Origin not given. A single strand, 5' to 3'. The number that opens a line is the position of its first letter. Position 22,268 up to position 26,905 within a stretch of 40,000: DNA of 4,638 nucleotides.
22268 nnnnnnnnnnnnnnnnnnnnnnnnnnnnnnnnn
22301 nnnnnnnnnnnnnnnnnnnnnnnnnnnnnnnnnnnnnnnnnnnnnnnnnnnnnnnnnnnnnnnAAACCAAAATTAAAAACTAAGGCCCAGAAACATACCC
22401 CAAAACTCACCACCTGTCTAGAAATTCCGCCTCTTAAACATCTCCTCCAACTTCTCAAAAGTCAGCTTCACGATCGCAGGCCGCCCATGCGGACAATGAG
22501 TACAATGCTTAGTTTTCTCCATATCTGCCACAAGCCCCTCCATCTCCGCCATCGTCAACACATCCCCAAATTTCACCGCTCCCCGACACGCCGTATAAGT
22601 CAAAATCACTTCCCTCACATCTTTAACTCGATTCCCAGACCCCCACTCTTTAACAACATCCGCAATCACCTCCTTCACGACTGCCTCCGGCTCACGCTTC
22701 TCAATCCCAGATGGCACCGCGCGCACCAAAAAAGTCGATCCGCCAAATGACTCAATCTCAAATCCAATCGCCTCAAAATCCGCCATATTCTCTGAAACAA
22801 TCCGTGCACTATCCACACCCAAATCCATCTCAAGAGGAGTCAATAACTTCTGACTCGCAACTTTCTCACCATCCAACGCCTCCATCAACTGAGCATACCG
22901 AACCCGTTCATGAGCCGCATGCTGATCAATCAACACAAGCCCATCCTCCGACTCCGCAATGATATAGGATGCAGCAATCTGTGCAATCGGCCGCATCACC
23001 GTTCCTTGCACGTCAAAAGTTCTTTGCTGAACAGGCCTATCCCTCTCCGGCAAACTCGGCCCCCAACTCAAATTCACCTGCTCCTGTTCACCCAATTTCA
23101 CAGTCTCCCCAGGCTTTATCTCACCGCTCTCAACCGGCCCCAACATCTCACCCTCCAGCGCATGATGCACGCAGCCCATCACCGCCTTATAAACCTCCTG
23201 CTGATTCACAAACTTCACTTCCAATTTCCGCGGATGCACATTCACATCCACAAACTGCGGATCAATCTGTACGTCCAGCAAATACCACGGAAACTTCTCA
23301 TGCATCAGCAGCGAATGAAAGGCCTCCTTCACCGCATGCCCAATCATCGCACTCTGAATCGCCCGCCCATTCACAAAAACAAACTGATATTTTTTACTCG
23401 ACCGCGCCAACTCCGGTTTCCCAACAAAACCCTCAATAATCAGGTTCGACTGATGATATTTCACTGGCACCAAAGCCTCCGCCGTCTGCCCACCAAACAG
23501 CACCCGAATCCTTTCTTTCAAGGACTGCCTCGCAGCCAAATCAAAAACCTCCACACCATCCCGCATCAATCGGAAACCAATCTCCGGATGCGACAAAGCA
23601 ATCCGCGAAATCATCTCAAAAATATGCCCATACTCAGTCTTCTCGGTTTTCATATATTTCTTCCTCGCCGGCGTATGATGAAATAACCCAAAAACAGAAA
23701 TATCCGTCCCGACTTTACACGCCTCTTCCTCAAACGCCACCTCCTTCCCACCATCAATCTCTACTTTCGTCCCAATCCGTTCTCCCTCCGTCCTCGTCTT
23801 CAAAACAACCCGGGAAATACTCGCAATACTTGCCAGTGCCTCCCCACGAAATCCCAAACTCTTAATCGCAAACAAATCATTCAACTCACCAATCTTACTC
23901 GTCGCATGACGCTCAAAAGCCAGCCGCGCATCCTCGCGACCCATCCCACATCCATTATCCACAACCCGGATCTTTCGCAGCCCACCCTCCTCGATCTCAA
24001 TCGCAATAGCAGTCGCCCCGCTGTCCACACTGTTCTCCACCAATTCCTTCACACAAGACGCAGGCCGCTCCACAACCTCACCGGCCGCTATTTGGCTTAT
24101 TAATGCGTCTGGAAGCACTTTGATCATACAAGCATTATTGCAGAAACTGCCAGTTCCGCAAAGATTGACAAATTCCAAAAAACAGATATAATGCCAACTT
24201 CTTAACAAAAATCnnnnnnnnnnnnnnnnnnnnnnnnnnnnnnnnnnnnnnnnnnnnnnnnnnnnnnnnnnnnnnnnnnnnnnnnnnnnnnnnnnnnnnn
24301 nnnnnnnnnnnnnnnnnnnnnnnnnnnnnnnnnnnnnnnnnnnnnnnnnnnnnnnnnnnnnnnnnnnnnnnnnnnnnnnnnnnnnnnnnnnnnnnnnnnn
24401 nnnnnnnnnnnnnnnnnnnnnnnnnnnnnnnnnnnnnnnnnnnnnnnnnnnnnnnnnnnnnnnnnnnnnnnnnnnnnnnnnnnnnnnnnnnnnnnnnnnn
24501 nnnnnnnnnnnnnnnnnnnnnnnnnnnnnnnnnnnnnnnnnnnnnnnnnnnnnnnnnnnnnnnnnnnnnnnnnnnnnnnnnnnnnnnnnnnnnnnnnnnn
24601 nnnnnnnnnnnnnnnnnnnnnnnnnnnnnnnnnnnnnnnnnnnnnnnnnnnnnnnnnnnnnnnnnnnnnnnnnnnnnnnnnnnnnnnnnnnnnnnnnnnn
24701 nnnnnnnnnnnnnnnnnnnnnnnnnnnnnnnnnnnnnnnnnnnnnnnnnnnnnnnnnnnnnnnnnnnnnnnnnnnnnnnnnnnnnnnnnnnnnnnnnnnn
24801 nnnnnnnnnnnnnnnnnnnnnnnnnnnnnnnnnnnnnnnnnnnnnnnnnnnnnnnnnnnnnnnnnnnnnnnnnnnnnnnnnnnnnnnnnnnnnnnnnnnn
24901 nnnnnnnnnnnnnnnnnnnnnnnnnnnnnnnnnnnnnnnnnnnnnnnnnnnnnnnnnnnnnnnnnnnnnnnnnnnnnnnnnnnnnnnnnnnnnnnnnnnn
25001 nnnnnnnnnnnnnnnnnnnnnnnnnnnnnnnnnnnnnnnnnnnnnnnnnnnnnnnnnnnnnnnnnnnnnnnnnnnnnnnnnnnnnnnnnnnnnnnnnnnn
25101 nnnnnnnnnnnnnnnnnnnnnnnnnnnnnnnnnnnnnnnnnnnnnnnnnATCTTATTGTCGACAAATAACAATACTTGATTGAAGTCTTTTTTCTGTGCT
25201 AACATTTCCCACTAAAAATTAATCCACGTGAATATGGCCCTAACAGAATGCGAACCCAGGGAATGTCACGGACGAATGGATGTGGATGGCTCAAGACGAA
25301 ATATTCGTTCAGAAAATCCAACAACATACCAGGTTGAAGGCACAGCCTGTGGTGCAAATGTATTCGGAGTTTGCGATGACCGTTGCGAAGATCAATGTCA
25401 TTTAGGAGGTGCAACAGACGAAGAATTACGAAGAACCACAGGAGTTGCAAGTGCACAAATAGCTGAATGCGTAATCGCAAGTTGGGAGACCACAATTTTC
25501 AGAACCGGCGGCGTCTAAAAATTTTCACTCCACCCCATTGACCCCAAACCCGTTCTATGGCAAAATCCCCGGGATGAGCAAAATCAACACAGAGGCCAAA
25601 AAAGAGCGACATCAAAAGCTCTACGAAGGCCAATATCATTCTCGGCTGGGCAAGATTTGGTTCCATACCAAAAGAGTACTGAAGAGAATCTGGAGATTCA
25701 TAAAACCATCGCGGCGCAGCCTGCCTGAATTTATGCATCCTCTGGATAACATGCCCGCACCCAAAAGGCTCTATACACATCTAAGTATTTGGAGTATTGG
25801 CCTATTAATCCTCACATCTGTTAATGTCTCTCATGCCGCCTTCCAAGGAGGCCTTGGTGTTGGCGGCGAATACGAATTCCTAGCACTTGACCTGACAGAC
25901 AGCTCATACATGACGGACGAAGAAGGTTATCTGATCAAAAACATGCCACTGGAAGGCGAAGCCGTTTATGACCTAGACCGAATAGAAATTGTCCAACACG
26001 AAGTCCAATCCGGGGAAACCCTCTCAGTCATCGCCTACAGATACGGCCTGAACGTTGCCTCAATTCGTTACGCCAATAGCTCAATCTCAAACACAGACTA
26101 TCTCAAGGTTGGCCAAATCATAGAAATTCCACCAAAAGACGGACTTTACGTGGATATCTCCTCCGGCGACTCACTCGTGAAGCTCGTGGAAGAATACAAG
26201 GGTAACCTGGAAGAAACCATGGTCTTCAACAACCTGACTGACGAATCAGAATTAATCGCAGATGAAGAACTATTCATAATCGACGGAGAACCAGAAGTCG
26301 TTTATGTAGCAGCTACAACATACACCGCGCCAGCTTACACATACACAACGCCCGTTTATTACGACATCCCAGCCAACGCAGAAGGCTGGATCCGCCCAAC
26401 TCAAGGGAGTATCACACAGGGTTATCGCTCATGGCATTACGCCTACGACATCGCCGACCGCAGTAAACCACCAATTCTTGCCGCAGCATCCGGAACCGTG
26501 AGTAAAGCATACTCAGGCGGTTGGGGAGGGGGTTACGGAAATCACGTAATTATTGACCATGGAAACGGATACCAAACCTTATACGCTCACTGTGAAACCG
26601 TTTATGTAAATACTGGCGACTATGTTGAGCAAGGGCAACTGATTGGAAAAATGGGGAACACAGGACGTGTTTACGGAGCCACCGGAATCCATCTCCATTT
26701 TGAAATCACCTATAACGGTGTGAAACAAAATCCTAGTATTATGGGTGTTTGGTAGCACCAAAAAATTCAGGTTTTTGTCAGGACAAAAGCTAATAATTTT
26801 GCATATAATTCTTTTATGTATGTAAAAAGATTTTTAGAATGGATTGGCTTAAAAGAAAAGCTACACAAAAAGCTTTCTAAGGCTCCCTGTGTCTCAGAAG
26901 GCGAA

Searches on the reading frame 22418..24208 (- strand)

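Call 14: search_protein_families(library=pfam, proteins=[window:22418-24208:-], max_evalue=0.01)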
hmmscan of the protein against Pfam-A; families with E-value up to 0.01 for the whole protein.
window:22418-24208:- (596 aa): 4 families
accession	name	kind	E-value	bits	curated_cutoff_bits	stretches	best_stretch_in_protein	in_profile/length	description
PF08676.16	MutL_C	-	1.2e-38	132.4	25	1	408-549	1-140/142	MutL C terminal dimerisation domain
PF01119.25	DNA_mis_repair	-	4.2e-36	123.6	26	1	235-351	2-118/119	DNA mismatch repair protein, C-terminal domain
PF13589.12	HATPase_c_3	-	1.2e-10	42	25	1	50-151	4-105/137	Histidine kinase-, DNA gyrase B-, and HSP90-like ATPase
PF02518.31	HATPase_c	-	1.1e-06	29.5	26.4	1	48-103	5-63/111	Histidine kinase-, DNA gyrase B-, and HSP90-like ATPase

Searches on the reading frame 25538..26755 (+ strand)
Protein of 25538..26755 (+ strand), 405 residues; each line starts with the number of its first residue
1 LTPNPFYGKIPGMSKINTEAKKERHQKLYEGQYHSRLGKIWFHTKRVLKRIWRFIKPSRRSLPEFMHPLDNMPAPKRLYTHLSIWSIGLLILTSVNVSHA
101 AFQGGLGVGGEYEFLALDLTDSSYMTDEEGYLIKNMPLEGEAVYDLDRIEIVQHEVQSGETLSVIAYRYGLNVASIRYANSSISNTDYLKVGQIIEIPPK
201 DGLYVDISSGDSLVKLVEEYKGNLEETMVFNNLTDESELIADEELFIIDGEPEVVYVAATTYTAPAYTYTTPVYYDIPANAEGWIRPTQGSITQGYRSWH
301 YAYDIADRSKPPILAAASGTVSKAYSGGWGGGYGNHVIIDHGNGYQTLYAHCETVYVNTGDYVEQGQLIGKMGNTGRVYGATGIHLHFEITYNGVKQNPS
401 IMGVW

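Call 24: search_protein_families(library=pfam, proteins=[window:25538-26755:+], max_evalue=0.01)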
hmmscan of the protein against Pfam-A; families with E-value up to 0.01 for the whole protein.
window:25538-26755:+ (405 aa): 2 families
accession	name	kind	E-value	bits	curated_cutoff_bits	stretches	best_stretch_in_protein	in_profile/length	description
PF01551.29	Peptidase_M23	-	4.4e-29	101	28.7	1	300-399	3-96/96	Peptidase family M23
PF01476.26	LysM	-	3.3e-14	53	20.9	1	154-198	1-43/43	LysM domain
